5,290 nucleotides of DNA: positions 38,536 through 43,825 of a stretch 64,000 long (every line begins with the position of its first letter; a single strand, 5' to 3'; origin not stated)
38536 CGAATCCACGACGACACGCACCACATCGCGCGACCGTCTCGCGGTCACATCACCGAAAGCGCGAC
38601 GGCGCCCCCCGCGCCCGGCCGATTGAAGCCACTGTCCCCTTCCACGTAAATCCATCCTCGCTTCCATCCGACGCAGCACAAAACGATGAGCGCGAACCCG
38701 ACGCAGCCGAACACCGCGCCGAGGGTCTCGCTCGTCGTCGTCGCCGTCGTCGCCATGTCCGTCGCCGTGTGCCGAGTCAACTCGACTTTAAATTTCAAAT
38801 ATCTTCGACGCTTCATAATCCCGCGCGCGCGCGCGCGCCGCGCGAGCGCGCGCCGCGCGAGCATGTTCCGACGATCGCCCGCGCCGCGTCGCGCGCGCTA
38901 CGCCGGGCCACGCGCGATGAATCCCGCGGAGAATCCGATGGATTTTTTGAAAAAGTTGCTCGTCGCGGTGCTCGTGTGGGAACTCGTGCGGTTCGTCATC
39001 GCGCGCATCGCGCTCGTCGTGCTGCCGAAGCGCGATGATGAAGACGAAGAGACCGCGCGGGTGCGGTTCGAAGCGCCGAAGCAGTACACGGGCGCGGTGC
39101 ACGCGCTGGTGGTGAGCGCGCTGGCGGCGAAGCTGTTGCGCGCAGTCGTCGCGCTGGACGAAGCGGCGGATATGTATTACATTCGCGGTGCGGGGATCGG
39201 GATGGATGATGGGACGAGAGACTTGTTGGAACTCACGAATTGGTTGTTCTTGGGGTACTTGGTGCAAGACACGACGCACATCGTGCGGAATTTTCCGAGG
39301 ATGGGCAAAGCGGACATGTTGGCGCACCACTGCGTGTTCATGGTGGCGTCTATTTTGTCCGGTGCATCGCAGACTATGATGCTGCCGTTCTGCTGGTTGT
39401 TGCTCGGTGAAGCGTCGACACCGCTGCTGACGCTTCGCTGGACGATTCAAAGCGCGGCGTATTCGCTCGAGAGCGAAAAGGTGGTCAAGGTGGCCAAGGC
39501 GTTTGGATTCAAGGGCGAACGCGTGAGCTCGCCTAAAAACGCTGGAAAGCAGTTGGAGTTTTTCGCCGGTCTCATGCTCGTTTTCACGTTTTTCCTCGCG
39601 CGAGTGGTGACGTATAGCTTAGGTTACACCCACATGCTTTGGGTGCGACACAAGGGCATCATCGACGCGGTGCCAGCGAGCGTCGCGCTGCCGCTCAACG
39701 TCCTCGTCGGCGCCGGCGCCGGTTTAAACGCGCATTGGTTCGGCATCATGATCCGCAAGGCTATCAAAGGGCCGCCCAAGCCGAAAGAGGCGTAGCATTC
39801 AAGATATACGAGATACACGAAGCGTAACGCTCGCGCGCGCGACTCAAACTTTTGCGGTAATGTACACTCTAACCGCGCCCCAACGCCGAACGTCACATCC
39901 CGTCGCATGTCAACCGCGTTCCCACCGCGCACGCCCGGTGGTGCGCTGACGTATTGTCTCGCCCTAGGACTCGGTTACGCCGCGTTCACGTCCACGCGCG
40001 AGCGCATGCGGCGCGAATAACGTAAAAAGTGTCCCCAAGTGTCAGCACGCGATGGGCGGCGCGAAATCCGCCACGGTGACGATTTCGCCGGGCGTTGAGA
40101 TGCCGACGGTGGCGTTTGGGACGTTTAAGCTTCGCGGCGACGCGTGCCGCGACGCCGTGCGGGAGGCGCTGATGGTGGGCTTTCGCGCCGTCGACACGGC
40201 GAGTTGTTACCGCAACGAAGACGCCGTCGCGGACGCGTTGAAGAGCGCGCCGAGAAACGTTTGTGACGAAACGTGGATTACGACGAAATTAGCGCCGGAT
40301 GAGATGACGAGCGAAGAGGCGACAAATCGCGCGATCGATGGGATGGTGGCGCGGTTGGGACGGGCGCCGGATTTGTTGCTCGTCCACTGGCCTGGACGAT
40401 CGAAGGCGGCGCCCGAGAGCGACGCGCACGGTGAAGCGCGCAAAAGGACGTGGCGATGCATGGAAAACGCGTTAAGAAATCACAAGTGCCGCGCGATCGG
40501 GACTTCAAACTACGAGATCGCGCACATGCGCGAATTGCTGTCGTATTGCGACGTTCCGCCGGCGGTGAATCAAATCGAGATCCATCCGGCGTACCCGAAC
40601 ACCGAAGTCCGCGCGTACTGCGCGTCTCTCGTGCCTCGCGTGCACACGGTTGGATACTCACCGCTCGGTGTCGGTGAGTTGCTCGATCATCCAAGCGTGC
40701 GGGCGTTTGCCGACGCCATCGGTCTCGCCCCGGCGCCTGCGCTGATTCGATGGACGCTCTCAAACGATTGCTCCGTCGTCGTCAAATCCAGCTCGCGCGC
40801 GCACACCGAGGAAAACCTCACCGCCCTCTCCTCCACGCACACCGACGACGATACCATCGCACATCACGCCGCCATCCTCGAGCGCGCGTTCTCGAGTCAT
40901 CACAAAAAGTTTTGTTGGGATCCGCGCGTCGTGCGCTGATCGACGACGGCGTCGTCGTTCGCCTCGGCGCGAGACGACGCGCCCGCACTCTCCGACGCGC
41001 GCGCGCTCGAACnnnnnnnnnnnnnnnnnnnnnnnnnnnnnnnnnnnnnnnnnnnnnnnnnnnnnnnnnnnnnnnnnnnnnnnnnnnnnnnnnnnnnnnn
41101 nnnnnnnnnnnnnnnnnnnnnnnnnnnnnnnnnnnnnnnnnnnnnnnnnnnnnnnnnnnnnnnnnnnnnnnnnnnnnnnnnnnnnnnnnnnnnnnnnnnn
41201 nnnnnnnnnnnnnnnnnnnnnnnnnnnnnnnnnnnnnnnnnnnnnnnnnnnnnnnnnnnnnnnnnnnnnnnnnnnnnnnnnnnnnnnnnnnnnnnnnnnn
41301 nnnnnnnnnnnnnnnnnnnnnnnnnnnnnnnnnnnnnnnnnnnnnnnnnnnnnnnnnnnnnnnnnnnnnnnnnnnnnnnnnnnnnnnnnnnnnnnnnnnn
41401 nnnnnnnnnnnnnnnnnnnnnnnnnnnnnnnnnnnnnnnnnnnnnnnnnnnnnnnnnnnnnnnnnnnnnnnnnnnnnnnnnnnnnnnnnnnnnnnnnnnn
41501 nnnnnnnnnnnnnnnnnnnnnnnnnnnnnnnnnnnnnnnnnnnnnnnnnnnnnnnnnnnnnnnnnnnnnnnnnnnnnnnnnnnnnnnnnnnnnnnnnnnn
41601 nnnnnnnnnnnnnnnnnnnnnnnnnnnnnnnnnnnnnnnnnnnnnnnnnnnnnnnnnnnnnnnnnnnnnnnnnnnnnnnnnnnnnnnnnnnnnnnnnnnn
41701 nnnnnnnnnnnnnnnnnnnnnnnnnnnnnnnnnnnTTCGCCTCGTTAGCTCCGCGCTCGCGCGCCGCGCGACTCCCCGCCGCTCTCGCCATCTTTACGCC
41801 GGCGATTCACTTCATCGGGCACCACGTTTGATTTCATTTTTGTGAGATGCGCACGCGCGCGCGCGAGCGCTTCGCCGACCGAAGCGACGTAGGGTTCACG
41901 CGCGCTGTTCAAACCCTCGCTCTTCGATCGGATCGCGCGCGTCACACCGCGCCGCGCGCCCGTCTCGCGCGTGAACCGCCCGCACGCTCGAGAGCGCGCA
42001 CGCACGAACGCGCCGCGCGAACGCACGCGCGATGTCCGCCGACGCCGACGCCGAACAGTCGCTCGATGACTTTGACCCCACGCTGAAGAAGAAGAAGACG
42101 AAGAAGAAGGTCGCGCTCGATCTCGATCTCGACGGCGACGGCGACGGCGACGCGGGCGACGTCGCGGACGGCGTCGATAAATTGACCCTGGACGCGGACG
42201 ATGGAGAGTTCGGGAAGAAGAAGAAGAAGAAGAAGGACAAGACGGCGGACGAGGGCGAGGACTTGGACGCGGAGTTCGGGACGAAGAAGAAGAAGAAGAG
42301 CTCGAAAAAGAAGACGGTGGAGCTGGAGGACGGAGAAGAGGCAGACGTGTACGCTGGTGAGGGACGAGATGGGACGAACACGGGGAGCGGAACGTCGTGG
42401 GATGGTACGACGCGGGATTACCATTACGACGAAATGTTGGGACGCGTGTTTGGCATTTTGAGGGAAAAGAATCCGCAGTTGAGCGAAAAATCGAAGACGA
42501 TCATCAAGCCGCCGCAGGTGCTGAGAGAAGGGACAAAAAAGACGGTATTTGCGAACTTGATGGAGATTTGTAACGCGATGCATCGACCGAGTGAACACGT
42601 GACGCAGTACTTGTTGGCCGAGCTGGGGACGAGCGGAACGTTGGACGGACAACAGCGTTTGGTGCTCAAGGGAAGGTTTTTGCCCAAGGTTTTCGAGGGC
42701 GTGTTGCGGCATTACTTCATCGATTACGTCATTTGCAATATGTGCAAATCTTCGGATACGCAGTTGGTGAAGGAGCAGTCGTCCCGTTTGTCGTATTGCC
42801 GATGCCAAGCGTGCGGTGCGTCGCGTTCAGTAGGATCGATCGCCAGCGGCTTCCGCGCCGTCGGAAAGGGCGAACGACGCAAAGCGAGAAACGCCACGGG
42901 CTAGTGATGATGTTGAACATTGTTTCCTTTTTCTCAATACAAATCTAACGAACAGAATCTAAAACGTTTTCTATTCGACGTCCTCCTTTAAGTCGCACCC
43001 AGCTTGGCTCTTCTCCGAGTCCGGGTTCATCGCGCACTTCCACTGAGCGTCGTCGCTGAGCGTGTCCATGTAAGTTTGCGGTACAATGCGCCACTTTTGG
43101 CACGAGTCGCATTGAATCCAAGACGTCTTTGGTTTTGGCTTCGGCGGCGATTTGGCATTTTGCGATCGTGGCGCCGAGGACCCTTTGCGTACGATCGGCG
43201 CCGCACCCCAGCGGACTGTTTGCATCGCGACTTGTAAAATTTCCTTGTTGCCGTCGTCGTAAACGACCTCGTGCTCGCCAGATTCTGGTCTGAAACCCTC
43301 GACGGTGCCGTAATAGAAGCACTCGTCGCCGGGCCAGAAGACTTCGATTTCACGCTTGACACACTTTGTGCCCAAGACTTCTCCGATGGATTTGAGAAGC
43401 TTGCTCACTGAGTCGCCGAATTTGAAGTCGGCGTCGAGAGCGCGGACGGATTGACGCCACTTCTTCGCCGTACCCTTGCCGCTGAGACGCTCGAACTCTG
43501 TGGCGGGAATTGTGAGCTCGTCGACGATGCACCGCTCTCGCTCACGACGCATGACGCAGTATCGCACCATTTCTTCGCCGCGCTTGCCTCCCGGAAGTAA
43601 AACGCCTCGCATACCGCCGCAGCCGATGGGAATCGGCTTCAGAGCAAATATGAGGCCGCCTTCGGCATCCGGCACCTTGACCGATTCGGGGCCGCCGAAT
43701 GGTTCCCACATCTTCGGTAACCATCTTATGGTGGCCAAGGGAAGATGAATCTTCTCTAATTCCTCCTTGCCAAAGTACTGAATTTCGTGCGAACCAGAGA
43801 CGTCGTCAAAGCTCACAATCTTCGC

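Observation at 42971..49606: Giant intronless SNF2 remodeler combining a PHD-type finger, three Tudor/Agenet-like repeats and a C-terminal zf-CW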

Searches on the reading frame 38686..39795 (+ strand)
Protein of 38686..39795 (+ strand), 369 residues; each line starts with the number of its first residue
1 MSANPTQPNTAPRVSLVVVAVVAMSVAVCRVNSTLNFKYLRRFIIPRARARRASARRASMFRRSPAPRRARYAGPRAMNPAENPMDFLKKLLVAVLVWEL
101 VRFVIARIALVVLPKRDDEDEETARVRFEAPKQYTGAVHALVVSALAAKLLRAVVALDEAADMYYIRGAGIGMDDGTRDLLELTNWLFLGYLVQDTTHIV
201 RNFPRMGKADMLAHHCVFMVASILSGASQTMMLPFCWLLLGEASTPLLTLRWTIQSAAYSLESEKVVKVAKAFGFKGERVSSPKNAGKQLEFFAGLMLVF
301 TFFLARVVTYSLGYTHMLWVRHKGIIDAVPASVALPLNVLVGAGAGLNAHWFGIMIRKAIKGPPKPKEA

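Call 57: search_protein_families(library=pfam, proteins=[window:38686-39795:+], max_evalue=0.00001)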
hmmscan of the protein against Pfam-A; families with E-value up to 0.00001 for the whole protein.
window:38686-39795:+ (369 aa): 1 family
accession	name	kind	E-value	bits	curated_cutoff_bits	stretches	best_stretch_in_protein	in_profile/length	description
PF03798.21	TRAM_LAG1_CLN8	-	2.1e-16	60.9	24.6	1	138-357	10-198/198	TLC domain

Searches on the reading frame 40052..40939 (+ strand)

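Call 57: search_protein_families(library=pfam, proteins=[window:40052-40939:+], max_evalue=0.00001)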
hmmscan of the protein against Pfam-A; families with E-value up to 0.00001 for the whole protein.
window:40052-40939:+ (295 aa): 1 family
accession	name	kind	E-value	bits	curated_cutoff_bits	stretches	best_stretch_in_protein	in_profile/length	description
PF00248.27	Aldo_ket_red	-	5.5e-29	101.6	24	1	30-267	19-282/291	Aldo/keto reductase family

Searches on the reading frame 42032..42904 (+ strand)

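Call 57: search_protein_families(library=pfam, proteins=[window:42032-42904:+], max_evalue=0.00001)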
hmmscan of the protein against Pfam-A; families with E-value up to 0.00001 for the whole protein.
window:42032-42904:+ (290 aa): 1 family
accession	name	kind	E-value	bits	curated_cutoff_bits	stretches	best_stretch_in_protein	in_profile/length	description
PF01873.23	eIF-5_eIF-2B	-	1.8e-36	125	27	1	151-263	6-116/117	Domain found in IF2B/IF5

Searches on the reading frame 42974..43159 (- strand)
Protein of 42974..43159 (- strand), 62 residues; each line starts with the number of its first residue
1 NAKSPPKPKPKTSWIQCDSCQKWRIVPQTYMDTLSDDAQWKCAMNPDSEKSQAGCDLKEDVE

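Call 10: search_protein_families(library=pfam, proteins=[window:42974-43159:-], max_evalue=10)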
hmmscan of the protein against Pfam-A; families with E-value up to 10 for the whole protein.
window:42974-43159:- (62 aa): 2 families
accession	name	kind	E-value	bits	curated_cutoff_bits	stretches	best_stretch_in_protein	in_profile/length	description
PF07496.21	zf-CW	-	4.5e-14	52.6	27.5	1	14-60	2-46/47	CW-type Zinc Finger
PF14755.11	Nsp2_AV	-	0.18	12.6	20.8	1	2-38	55-91/148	Nsp2, transmembrane domain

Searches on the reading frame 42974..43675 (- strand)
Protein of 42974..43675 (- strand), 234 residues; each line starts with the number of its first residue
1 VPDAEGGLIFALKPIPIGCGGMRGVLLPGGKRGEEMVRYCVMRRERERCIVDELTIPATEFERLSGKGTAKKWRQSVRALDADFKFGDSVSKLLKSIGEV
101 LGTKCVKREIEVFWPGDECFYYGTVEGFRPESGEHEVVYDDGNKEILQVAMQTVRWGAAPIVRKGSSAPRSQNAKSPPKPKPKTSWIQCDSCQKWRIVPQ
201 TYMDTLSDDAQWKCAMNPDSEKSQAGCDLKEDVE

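Call 21: search_solved_structures(query=A3, max_evalue=10, show_alignments=3)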
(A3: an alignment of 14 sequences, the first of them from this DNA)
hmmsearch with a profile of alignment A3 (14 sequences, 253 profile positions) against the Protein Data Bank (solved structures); distinct sequences matched with E-value up to 10: 43.
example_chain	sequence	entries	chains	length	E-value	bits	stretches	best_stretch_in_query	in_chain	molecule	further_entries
7de9_A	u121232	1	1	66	3.2e-12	49.5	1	99-157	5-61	Transcriptional regulator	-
6qxz_A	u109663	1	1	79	4.6e-12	49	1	202-252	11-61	Histone-lysine N-methyltransferase ASHH2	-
2l7p_A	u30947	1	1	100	5.3e-12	48.8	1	200-252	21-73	Histone-lysine N-methyltransferase ASHH2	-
5yvx_A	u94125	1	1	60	4.4e-11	45.8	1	205-252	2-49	Histone-lysine N-methyltransferase ASHH2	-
5svi_A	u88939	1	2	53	7.2e-11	45.1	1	204-251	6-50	MORC family CW-type zinc finger protein 3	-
6o5w_A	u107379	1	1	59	8e-11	45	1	204-251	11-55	NS1-linked peptide,MORC family CW-type zinc finger protein 3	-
4qq4_A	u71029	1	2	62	1.1e-10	44.5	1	201-251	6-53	MORC family CW-type zinc finger protein 3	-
5svx_A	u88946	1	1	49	2.4e-10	43.4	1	204-251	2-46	MORC family CW-type zinc finger protein 3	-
5svy_A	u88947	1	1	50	2.6e-10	43.3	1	204-251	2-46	MORC family CW-type zinc finger protein 3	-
6o1e_A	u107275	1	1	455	7e-10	41.9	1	197-251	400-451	MORC family CW-type zinc finger protein 3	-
5ix1_A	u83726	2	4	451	9.9e-10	41.4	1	196-251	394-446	MORC family CW-type zinc finger protein 3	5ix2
4o62_A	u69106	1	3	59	6.1e-09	38.8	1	200-251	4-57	Zinc finger CW-type PWWP domain protein 2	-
4z0r_A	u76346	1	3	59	8.7e-09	38.3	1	200-252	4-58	Zinc finger CW-type PWWP domain protein 2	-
4z0o_A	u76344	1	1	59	1.1e-08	37.9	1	200-251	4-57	Zinc finger CW-type PWWP domain protein 2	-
7k7t_A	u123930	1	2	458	2.4e-08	36.8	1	184-252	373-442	Isoform 3 of MORC family CW-type zinc finger protein 4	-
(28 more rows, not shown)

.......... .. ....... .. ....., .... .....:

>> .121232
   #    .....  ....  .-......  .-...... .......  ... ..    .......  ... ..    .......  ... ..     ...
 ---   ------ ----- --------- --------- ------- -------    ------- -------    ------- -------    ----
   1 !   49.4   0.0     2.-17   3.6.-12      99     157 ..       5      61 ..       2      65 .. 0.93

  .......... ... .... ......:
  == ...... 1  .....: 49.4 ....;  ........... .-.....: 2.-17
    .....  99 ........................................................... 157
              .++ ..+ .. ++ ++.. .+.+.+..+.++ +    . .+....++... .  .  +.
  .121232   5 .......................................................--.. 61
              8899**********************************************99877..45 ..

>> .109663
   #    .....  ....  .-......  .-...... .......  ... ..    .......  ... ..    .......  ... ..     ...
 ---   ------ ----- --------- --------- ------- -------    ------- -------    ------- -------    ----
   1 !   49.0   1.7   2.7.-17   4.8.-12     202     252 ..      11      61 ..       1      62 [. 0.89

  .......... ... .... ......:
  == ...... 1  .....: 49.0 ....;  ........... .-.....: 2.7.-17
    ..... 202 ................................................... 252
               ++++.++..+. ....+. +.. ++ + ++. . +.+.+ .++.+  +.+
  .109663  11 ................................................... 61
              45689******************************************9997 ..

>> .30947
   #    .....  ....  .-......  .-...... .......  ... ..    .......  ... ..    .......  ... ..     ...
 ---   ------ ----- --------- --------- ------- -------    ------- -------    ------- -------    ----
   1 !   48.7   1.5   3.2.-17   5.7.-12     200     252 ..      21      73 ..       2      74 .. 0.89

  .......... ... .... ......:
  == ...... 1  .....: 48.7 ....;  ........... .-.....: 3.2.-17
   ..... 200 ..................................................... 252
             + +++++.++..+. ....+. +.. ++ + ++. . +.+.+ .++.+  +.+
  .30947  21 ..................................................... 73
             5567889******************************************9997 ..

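Call 27: predict_structure(alignment_id=A3)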
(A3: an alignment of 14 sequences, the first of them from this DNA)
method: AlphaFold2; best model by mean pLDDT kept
length: 234 residues; sequences in the alignment: 14
mean_pLDDT: 63.8   pTM: 0.41
mean pLDDT of the five models: 63.8, 63.4, 61.9, 60.4, 59.9
residues with pLDDT >= 90: 51; 70-90: 42; 50-70: 47; < 50: 94
segments of 3 or more residues with pLDDT < 50: 1-8, 12-38, 48-88, 162-177
pLDDT, mean of each block of 10 residues (from residue 1): 45 43 37 45 53 45 39 40 45 60 79 65 88 84 78 62 41 46 90 95 90 95 94 84
secondary structure, 60 per line:
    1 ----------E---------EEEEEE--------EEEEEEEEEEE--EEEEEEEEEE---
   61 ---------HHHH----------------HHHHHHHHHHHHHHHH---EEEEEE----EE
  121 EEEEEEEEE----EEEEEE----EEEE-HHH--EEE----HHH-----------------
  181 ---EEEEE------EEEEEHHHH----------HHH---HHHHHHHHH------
elements in order: E21-26 E35-45 E48-57 H70-73 H90-105 E109-114 E119-129 E134-139 E144-147 E154-156 E184-188 E195-199 H200-203 H220-228
